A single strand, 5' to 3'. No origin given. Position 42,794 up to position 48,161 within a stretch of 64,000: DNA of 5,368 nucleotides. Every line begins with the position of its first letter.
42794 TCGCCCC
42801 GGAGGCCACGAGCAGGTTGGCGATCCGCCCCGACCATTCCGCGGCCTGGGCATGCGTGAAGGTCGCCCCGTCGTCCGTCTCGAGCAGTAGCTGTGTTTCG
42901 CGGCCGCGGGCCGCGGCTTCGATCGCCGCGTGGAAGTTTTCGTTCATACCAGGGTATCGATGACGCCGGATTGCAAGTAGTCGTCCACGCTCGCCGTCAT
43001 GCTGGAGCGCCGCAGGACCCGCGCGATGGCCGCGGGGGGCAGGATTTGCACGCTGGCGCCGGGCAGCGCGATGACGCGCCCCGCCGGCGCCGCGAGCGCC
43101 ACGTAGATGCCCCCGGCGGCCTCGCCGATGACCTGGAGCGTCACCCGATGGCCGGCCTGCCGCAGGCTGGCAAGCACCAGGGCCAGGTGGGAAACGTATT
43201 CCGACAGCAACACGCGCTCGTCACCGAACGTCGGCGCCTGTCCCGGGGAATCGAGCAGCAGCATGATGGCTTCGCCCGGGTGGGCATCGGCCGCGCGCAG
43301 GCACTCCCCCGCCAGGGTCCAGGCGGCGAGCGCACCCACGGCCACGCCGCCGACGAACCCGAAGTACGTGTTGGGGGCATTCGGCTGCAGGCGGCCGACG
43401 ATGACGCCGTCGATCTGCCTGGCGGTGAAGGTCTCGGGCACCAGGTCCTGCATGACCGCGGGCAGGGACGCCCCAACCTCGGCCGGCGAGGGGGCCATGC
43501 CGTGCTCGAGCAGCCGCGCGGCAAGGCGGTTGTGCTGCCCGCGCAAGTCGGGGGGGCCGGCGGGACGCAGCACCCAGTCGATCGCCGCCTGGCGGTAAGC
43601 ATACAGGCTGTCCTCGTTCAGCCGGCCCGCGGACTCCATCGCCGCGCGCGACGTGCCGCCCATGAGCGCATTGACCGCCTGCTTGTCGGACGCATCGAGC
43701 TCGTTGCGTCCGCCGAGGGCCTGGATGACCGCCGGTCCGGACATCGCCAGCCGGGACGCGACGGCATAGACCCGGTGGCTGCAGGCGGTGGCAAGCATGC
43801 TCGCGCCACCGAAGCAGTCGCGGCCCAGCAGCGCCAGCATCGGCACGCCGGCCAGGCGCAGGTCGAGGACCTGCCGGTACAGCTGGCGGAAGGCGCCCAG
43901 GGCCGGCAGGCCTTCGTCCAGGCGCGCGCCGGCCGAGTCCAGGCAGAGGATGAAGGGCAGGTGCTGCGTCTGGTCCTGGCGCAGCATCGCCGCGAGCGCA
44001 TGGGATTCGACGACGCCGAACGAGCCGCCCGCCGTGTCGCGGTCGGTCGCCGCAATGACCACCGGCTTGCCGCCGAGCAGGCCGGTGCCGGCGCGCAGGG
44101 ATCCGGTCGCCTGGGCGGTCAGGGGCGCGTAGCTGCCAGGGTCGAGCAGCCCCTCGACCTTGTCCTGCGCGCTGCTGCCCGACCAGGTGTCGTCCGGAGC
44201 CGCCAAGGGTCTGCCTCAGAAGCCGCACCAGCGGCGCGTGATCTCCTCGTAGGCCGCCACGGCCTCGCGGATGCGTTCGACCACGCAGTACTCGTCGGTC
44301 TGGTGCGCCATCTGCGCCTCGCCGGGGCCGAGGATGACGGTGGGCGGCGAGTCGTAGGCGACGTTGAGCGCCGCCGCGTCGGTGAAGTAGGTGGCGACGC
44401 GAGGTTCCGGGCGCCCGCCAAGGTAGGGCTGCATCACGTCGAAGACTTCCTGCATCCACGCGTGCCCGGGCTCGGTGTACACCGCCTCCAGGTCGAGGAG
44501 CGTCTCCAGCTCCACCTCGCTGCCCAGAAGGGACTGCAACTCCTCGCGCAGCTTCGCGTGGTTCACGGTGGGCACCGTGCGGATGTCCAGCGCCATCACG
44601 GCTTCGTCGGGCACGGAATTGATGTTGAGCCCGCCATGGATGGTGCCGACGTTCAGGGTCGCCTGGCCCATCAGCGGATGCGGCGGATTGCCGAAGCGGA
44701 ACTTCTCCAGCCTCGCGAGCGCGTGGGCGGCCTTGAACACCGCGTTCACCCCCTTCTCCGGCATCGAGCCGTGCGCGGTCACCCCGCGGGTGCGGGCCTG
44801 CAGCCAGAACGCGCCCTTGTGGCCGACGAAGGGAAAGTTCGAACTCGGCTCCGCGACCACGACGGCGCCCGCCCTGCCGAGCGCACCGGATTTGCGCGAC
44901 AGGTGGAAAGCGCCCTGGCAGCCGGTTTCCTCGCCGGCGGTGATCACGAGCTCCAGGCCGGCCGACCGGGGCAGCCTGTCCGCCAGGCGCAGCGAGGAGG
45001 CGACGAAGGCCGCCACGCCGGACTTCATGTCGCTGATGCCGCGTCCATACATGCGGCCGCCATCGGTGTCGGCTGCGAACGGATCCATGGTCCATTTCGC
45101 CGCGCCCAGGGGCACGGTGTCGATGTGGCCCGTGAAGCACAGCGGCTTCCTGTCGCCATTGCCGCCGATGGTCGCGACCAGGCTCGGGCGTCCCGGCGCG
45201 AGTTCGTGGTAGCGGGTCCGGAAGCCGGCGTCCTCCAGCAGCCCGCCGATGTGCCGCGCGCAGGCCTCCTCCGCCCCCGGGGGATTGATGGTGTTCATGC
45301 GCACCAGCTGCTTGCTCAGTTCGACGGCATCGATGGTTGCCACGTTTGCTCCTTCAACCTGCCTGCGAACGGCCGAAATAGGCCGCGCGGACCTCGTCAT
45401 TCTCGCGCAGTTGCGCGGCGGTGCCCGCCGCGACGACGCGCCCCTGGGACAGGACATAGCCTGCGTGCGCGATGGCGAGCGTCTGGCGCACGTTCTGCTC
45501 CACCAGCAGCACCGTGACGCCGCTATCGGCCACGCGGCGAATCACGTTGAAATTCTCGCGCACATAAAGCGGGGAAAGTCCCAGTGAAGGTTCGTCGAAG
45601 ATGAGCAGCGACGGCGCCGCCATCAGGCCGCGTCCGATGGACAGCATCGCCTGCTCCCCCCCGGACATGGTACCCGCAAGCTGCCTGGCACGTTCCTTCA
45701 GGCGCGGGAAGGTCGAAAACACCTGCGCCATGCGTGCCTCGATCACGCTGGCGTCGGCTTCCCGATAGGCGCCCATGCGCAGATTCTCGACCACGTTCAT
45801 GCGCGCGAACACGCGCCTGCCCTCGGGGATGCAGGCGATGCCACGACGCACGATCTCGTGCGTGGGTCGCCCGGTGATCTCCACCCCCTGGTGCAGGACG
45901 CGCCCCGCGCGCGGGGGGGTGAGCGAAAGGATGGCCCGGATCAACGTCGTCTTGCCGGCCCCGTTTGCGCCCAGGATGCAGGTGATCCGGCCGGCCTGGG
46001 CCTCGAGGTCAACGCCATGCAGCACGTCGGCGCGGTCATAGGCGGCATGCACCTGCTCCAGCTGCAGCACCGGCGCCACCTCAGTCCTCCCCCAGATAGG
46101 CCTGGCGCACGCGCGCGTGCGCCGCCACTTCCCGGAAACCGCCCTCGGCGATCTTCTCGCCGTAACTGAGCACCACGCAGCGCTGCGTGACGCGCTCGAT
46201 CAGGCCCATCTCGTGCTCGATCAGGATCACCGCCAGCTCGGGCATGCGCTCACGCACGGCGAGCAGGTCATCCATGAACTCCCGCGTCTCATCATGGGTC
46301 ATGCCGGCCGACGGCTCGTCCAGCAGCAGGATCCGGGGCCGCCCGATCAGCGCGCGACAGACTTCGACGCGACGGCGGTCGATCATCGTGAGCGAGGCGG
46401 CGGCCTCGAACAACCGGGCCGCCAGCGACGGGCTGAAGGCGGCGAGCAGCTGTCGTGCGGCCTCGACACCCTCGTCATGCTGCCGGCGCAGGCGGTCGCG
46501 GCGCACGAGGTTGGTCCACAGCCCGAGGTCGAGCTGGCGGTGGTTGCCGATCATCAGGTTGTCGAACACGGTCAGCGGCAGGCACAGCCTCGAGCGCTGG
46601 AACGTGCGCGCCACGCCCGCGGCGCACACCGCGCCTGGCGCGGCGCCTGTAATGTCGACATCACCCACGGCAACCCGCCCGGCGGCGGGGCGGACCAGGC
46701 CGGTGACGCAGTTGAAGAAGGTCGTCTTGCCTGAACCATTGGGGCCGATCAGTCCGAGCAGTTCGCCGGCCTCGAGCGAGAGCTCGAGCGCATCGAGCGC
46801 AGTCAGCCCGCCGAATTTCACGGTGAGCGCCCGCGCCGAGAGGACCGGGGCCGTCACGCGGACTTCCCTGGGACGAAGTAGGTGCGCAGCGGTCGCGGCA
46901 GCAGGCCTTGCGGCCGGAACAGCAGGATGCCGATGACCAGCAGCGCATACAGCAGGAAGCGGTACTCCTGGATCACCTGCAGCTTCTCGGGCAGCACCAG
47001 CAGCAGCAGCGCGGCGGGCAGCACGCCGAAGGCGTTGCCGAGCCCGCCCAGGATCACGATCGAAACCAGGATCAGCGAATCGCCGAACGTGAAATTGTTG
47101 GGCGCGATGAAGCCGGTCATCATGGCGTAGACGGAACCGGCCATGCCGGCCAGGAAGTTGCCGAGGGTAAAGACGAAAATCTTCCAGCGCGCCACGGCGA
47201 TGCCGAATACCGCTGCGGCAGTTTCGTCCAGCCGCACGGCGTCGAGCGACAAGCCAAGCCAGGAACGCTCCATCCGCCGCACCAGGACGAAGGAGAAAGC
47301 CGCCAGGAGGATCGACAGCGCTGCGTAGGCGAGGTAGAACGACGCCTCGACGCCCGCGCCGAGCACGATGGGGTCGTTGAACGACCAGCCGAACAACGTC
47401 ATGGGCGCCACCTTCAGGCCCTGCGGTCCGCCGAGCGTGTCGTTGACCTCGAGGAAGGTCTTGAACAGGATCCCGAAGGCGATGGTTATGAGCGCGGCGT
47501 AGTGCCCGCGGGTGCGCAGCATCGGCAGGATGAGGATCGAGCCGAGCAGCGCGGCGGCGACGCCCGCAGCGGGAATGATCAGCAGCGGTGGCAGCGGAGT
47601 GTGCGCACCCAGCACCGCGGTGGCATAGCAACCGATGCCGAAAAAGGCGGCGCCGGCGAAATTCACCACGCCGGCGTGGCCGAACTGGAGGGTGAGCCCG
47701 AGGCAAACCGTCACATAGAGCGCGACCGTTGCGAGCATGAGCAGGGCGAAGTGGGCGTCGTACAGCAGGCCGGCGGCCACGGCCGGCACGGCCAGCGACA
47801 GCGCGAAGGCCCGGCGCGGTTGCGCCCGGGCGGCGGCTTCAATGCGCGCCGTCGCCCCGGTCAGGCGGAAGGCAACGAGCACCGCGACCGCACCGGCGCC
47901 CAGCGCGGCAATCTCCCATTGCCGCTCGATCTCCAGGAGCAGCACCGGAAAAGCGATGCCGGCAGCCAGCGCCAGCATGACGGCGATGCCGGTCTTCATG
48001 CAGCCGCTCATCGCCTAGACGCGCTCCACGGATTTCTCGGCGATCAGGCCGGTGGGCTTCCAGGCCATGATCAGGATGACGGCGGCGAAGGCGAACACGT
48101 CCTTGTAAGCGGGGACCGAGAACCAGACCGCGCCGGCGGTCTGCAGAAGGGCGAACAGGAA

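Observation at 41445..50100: Candidate undescribed catabolic operon for an N-malonyl (or methylmalonyl) conjugate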

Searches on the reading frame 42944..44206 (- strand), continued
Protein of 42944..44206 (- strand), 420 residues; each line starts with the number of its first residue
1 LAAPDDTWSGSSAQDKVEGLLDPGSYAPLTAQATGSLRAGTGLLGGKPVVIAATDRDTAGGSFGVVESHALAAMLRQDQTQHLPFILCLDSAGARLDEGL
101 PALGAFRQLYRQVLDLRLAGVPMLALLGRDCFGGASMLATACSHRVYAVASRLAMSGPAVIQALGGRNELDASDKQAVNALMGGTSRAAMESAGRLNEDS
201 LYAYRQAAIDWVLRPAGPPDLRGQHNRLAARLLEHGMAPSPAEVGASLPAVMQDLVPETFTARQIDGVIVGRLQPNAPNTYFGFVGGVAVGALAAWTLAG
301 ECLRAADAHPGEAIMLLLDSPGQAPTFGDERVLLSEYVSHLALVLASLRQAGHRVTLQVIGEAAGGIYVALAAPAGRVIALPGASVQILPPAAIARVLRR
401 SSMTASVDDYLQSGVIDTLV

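Call 70: find_encoding_contigs(protein=P0200, flank=8000, max_places=3)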
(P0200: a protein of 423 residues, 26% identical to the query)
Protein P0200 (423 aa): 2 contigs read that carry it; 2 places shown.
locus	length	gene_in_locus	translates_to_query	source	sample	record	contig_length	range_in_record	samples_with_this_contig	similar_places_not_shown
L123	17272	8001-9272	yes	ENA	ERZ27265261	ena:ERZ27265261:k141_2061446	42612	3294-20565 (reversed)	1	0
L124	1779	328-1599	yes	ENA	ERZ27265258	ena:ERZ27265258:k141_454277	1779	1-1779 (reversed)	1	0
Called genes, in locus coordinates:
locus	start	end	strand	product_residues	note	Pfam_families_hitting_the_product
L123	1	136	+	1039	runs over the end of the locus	PF00873:ACR_tran, PF03176:MMPL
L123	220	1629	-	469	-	-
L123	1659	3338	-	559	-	PF00378:ECH_1, PF16113:ECH_2 (weak)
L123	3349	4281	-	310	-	PF01381:HTH_3, PF12844:HTH_19 (weak), PF01202:SKI, PF13238:AAA_18 (weak)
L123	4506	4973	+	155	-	PF00258:Flavodoxin_1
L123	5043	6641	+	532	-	PF00501:AMP-binding, PF13193:AMP-binding_C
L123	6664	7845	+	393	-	PF04348:LppC (weak), PF13433:Peripla_BP_5, PF13458:Peripla_BP_6, PF01094:ANF_receptor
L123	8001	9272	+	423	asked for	PF01039:Carboxyl_trans, PF06833:MdcE (weak)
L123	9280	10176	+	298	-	PF02653:BPD_transp_2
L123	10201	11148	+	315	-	PF02653:BPD_transp_2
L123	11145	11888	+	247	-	PF00005:ABC_tran, PF13304:AAA_21 (faint), PF12399:BCA_ABC_TP_C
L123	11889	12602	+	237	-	PF00005:ABC_tran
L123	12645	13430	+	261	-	PF00561:Abhydrolase_1, PF12146:Hydrolase_4 (faint), PF12697:Abhydrolase_6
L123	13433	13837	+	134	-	PF09360:zf-CDGSH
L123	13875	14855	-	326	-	PF04307:YdjM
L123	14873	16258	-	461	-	PF01565:FAD_binding_4, PF02913:FAD-oxidase_C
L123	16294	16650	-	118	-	PF03960:ArsC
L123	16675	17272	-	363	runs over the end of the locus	PF02746:MR_MLE_N, PF13378:MR_MLE_C, PF00113:Enolase_C (faint)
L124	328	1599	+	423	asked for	PF01039:Carboxyl_trans, PF06833:MdcE (weak)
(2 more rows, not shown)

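Call 71: search_protein_families(library=ncbifam, proteins=[L123:12645-13430:+, L123:5043-6641:+, L119:1114-1941:+, L123:6664-7845:+], max_evalue=1e-10)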
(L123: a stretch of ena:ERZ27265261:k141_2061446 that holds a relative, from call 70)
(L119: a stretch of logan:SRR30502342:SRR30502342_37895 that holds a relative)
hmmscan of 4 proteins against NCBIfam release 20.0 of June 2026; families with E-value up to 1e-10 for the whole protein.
L123:12645-13430:+ (261 aa): 2 families
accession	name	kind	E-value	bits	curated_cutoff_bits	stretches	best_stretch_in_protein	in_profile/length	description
NF045945.1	ProImpepLactob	equivalog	1.4e-12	47.7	400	0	1-120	1-115/293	proline iminopeptidase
TIGR01250.1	pro_imino_pep_2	subfamily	3.2e-12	46.6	167.65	0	170-257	202-287/288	proline iminopeptidase-family hydrolase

L123:5043-6641:+ (532 aa): 99 families (the best 25 are shown)
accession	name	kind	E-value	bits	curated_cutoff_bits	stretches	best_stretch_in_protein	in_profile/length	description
TIGR02262.1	benz_CoA_lig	subfamily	2.4e-237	788.6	375.25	1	23-528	2-507/508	benzoate-CoA ligase family protein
NF053567.1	HBDA_AROS1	equivalog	7.2e-113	377.7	1000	1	23-528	11-517/523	3-hydroxybenzoate--CoA ligase HbdA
NF004837.0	PRK06187.1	subfamily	2.8e-102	342.7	476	1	29-529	12-521/531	long-chain-fatty-acid--CoA ligase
NF047394.1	AcylCoAsynMbcS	equivalog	2e-91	307.2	850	1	20-530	8-520/525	acyl-CoA synthetase MbcS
NF003313.0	PRK04319.1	equivalog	6.8e-85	285.4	729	1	23-527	42-558/574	acetate--CoA ligase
NF006182.0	PRK08316.1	subfamily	8.1e-79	265.5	663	1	29-529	15-516/523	fatty acyl-CoA synthetase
NF004716.0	PRK06060.1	equivalog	1.8e-70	237.9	1228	1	24-529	4-489/705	p-hydroxybenzoic acid--AMP ligase FadD22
TIGR03098.1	ligase_PEP_1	hypoth_equivalog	7e-70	235.9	592.35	1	28-528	3-516/517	acyl-CoA ligase (AMP-forming), exosortase A system-associated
NF004229.0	PRK05677.1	subfamily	3.3e-69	233.8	879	1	166-530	191-555/563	long-chain-fatty-acid--CoA ligase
NF006181.0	PRK08314.1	subfamily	1.2e-68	231.8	705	1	169-529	191-553/563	long-chain-fatty-acid--CoA ligase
NF006523.0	PRK08974.1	equivalog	5.4e-68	229.5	884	2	179-530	203-553/561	long-chain-fatty-acid--CoA ligase FadD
NF005307.0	PRK06839.1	equivalog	6.4e-68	229.6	748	1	42-530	18-493/496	o-succinylbenzoate--CoA ligase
NF005702.0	PRK07514.1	subfamily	2e-67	227.7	558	1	28-530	6-500/506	malonyl-CoA synthase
NF005463.0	PRK07059.1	subfamily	2.5e-67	227.5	869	1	158-530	179-556/557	long-chain-fatty-acid--CoA ligase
NF004808.0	PRK06155.1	equivalog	8.7e-67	225.6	722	1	41-529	36-521/542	ATP-dependent acyl-CoA ligase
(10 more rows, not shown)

L119:1114-1941:+ (275 aa): 12 families
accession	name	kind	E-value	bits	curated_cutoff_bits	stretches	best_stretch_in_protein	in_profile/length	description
TIGR03695.1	menH_SHCHC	equivalog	3.2e-26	92.3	208.55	1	20-268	3-251/252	2-succinyl-6-hydroxy-2,4-cyclohexadiene-1-carboxylate synthase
NF051487.1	bifunc_PcaCD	exception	6.1e-26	91.5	430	1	17-269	170-412/413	bifunctional 4-carboxymuconolactone decarboxylase/3-oxoadipate enol-lactonase PcaCD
TIGR02427.1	protocat_pcaD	equivalog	5.2e-24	85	255.85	1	20-268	14-250/251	3-oxoadipate enol-lactonase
NF051488.1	bifunc_PcaDC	exception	3.9e-22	78.9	390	1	18-270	11-252/375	bifunctional 3-oxoadipate enol-lactonase/4-carboxymuconolactone decarboxylase PcaDC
NF045632.1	hydroxlase_HsaD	equivalog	3.9e-22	78.5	400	1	2-269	17-289/290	4,5:9,10-diseco-3-hydroxy-5,9,17-trioxoandrosta-1(10),2-diene-4-oate hydrolase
TIGR03611.1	RutD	equivalog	1.2e-21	77.3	238.5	1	11-134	5-127/258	pyrimidine utilization protein D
TIGR03343.1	biphenyl_bphD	equivalog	2e-19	69.9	462.15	0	10-121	21-135/282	2-hydroxy-6-oxo-6-phenylhexa-2,4-dienoate hydrolase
TIGR01250.1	pro_imino_pep_2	subfamily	1.5e-17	64.1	167.65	0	198-268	217-287/288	proline iminopeptidase-family hydrolase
NF011457.0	PRK14875.1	equivalog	3.3e-17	62.5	307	1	2-269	115-370/372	acetoin dehydrogenase dihydrolipoyllysine-residue acetyltransferase subunit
NF004514.1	PRK05855.1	equivalog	3.8e-13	48.9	455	0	4-98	5-102/578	SDR family oxidoreductase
NF045948.1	ProImpepThrmp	equivalog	7.1e-12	45.3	500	0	203-270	222-289/291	proline iminopeptidase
NF052610.1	macro_16_ester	equivalog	3.5e-11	43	420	0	7-121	9-128/281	alpha/beta fold macrolide esterase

L123:6664-7845:+ (393 aa): 3 families
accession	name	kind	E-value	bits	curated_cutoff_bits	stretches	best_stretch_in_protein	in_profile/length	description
TIGR03407.1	urea_ABC_UrtA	exception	1.5e-25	89.8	492.75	1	34-362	1-331/361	urea ABC transporter substrate-binding protein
NF011933.0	PRK15404.1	subfamily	3e-16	59.5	477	1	18-350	12-340/370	high-affinity branched-chain amino acid ABC transporter substrate-binding protein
TIGR03669.1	urea_ABC_arch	equivalog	6.2e-16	58.4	494.8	1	35-370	2-337/375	urea ABC transporter substrate-binding protein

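Call 84: predict_structure(alignment_id=A1)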
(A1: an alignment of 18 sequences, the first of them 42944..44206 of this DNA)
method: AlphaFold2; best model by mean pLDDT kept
length: 420 residues; sequences in the alignment: 18
mean_pLDDT: 89.9   pTM: 0.92
mean pLDDT of the five models: 89.9, 89.6, 89.3, 89.2, 88.7
residues with pLDDT >= 90: 298; 70-90: 92; 50-70: 26; < 50: 4
segments of 3 or more residues with pLDDT < 50: 1-3
pLDDT, mean of each block of 10 residues (from residue 1): 68 95 90 74 96 92 93 84 94 90 96 96 96 97 96 95 92 96 95 93 97 90 97 93 68 70 83 73 87 96 91 93 93 97 97 95 95 97 89 80 78 91
secondary structure, 60 per line:
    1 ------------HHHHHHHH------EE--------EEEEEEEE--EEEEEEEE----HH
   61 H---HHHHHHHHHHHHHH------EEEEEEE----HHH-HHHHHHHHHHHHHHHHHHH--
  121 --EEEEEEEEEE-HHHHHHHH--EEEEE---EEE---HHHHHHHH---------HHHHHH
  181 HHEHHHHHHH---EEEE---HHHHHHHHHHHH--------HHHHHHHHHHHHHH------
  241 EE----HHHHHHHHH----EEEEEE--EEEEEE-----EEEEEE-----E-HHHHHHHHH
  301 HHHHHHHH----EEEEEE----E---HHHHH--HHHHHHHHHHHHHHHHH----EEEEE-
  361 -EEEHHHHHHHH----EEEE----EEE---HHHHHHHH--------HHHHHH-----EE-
elements in order: H13-20 E37-44 E47-54 H65-78 E85-91 H100-118 E123-132 H134-141 E144-148 E152-154 H158-165 H175-182 H184-190 E194-197 H201-212 H221-234 H247-255 E260-265 E268-273 E279-284 H292-308 E313-318 H327-331 H334-350 E355-359 E362-364 H365-372 E377-380 E385-387 H391-398 H407-412

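Call 88: fold_search(model_id=the predicted structure, library=pdb)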
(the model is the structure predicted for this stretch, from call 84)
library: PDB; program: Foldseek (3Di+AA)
matches with E <= 10: 1874; with E <= 0.001: 555
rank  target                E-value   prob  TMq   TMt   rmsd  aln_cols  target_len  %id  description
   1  1on9_C                6.0e-22  1.00  0.45  0.37  18.2       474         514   17  Transcarboxylase 12S crystal structure: hexamer assembly and substrate binding to a multienzyme core (with hydrolyzed  (released 2003-05-20)
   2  4l6w_A                1.3e-21  1.00  0.43  0.44  17.4       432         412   19  Carboxyltransferase subunit (AccD6) of Mycobacterium tuberculosis acetyl-CoA carboxylase (released 2013-07-03)
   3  1on3_C                1.3e-21  1.00  0.44  0.37  18.2       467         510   18  Transcarboxylase 12S crystal structure: hexamer assembly and substrate binding to a multienzyme core (with methylmalon (released 2003-05-20)
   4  6ybp_A                1.3e-21  1.00  0.44  0.36  19.1       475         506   18  Propionyl-CoA carboxylase of Methylorubrum extorquens with bound CoA (released 2020-10-28)
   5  1on9_D                1.4e-21  1.00  0.44  0.37  18.1       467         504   18  Transcarboxylase 12S crystal structure: hexamer assembly and substrate binding to a multienzyme core (with hydrolyzed  (released 2003-05-20)
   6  1on3_B                3.0e-21  1.00  0.44  0.36  18.4       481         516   18  Transcarboxylase 12S crystal structure: hexamer assembly and substrate binding to a multienzyme core (with methylmalon (released 2003-05-20)
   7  1on3_D                3.2e-21  1.00  0.44  0.36  18.2       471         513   17  Transcarboxylase 12S crystal structure: hexamer assembly and substrate binding to a multienzyme core (with methylmalon (released 2003-05-20)
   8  1vrg_A                4.3e-21  1.00  0.42  0.35  18.8       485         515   18  Crystal structure of propionyl-CoA carboxylase, beta subunit (TM0716) from THERMOTOGA MARITIMA at 2.30 A resolution (released 2005-03-08)
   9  1on3_A                4.5e-21  1.00  0.43  0.36  18.6       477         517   17  Transcarboxylase 12S crystal structure: hexamer assembly and substrate binding to a multienzyme core (with methylmalon (released 2003-05-20)
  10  9yx1_G                7.6e-21  1.00  0.44  0.35  17.2       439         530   20  Structure of the long chain acyl-CoA carboxylase complex from Mycobacterium smegmatis (released 2025-11-26)
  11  9yx1_H                8.6e-21  1.00  0.44  0.35  18.4       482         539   18  Structure of the long chain acyl-CoA carboxylase complex from Mycobacterium smegmatis (released 2025-11-26)
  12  1on3_E                1.0e-20  1.00  0.44  0.36  18.6       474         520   18  Transcarboxylase 12S crystal structure: hexamer assembly and substrate binding to a multienzyme core (with methylmalon (released 2003-05-20)
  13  8pn7_A                1.1e-20  1.00  0.43  0.36  18.6       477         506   18  Engineered glycolyl-CoA carboxylase (G20R variant) with bound CoA (released 2023-11-29)
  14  7ybu_C                1.3e-20  1.00  0.43  0.36  19.1       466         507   18  Human propionyl-coenzyme A carboxylase (released 2023-07-05)
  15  8pn8_A                1.4e-20  1.00  0.44  0.37  18.8       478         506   18  Engineered glycolyl-CoA carboxylase (L100N variant) with bound CoA (released 2023-11-29)
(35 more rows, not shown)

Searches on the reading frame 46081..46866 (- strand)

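Call 4: search_protein_families(library=pfam, proteins=[window:46081-46866:-])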
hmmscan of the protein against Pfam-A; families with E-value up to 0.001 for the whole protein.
window:46081-46866:- (261 aa): 3 families
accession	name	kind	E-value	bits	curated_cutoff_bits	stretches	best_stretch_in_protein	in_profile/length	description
PF00005.33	ABC_tran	-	5.3e-22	79.3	25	1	24-186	1-136/137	ABC transporter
PF12399.14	BCA_ABC_TP_C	-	3.1e-07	30.3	25.5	1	237-261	1-25/27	Branched-chain amino acid ATP-binding cassette transporter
PF13304.12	AAA_21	-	0.00015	22.4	27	0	37-55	2-20/304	AAA domain, putative AbiEii toxin, Type IV TA system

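Call 5: search_protein_families(library=ncbifam, proteins=[window:46081-46866:-])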
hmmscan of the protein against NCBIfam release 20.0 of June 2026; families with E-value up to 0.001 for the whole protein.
window:46081-46866:- (261 aa): 179 families (the best 25 are shown)
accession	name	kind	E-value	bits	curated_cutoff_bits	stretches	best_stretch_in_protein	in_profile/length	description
NF008449.1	PRK11300.1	equivalog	1.6e-63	214.3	362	1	6-261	3-255/255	high-affinity branched-chain amino acid ABC transporter ATP-binding protein LivG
TIGR03411.1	urea_trans_UrtD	equivalog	8.2e-51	173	304.1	1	8-260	2-242/242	urea ABC transporter ATP-binding protein UrtD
TIGR04406.1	LPS_export_lptB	equivalog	5.1e-34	117.6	240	1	9-261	2-236/239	LPS export ABC transporter ATP-binding protein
TIGR03864.1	PQQ_ABC_ATP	hypoth_equivalog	1.2e-30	106.7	302.25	1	9-254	2-229/236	ABC transporter, ATP-binding subunit, PQQ-dependent alcohol dehydrogenase system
NF047930.1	ABC_ATP_B6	equivalog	3.7e-29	101.7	670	1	8-241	2-217/510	putative B6 ABC transporter ATP-binding protein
TIGR03258.1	PhnT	equivalog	6.3e-29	101.1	499.15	1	13-251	13-231/359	2-aminoethylphosphonate ABC transport system ATP-binding subunit PhnT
TIGR03873.1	F420-0_ABC_ATP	hypoth_equivalog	1.2e-28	100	372.4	1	9-257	2-234/256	putative F420-0 ABC transporter ATP-binding protein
NF008144.0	PRK10895.1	equivalog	2.8e-28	99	381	1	8-261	3-238/241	LPS export ABC transporter ATP-binding protein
TIGR01188.1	drrA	subfamily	4.6e-27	95.1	312.45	1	17-248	2-212/302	daunorubicin resistance ABC transporter, ATP-binding protein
TIGR03410.1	urea_trans_UrtE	equivalog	4.8e-27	94.9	285.8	1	10-254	2-225/230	urea ABC transporter ATP-binding subunit UrtE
TIGR03375.1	type_I_sec_LssB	subfamily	8.5e-27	93.7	693.1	1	22-250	481-691/696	type I secretion system permease/ATPase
NF041861.1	YtfR_transport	equivalog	2.8e-26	92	850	1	8-247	1-224/492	galactofuranose ABC transporter, ATP-binding protein YtfR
NF008442.0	PRK11288.1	equivalog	9.5e-26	90.1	689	1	5-241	4-224/504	L-arabinose ABC transporter ATP-binding protein AraG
NF008428.0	PRK11264.1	equivalog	2.3e-25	89.3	406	1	11-251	6-235/250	L-cystine ABC transporter ATP-binding protein TcyN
TIGR02315.1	ABC_phnC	equivalog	3.8e-25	88.7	266.1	1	10-250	3-236/243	phosphonate ABC transporter ATP-binding protein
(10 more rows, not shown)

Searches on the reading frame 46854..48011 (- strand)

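Call 4: search_protein_families(library=pfam, proteins=[window:46854-48011:-])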
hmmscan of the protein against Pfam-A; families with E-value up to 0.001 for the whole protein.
window:46854-48011:- (385 aa): 1 family
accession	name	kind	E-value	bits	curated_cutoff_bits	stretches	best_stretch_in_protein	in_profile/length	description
PF02653.21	BPD_transp_2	-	2.4e-36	125.7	26.8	1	91-363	4-264/269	Branched-chain amino acid transport system / permease component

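Call 5: search_protein_families(library=ncbifam, proteins=[window:46854-48011:-])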
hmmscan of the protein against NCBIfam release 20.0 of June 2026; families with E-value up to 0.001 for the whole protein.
window:46854-48011:- (385 aa): 7 families
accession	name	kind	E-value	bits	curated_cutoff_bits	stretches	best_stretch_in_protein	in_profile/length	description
NF008450.0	PRK11301.1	subfamily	8.6e-48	163.8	366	1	64-373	87-408/418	high-affinity branched-chain amino acid ABC transporter permease LivM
TIGR03727.1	urea_t_UrtC_arc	equivalog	2.7e-22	79.2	575.55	1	75-373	36-340/369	urea ABC transporter, permease protein UrtC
TIGR03408.1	urea_trans_UrtC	equivalog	2.2e-21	76.9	296.2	1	145-371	97-311/313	urea ABC transporter permease subunit UrtC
TIGR03409.1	urea_trans_UrtB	equivalog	4.2e-19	69.3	250.3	1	93-373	8-288/291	urea ABC transporter permease subunit UrtB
TIGR03622.1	urea_t_UrtB_arc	equivalog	1.7e-07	30.9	374.25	1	89-366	4-270/284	urea ABC transporter, permease protein UrtB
NF008441.0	PRK11285.1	equivalog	0.00018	20.7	378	1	247-329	196-277/333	L-arabinose ABC transporter permease AraH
NF008630.0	PRK11618.1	equivalog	0.00096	18.5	363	1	234-340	171-275/331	galactofuranose ABC transporter, permease protein YjfF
